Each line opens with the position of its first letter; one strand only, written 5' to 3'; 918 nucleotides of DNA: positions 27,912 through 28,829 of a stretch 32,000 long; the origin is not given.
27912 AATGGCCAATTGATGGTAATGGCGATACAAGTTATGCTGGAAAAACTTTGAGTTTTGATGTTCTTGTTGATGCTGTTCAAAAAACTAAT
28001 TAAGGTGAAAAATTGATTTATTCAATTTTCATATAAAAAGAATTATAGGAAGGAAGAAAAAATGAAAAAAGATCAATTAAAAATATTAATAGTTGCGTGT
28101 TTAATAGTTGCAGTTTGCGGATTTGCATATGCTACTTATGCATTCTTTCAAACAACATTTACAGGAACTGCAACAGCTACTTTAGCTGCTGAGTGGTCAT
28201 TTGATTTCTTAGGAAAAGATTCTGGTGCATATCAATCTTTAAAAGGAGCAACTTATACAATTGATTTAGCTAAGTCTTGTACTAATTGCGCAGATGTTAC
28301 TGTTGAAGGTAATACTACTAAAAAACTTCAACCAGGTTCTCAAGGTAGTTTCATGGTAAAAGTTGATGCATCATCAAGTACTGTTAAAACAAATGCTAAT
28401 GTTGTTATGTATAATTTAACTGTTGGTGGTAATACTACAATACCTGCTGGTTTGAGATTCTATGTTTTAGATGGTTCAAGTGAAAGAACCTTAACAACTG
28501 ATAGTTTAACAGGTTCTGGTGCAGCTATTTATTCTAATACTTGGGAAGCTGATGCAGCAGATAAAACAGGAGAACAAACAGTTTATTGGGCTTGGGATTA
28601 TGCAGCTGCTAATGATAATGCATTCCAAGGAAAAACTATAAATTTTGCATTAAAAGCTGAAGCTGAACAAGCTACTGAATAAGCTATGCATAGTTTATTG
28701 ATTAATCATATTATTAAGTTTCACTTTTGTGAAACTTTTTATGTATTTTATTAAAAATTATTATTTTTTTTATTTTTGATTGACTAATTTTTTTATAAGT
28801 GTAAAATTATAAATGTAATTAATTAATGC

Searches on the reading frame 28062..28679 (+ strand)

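Call 27: search_protein_families(library=pfam, proteins=[window:28062-28679:+], max_evalue=0.1)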
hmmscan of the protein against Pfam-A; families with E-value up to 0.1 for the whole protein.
window:28062-28679:+ (206 aa): 1 family
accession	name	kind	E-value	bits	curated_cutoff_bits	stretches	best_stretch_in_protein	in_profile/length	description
PF21385.2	ACCA_BT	-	0.023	15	27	1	62-127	52-118/120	Acetyl-CoA carboxylase, BT domain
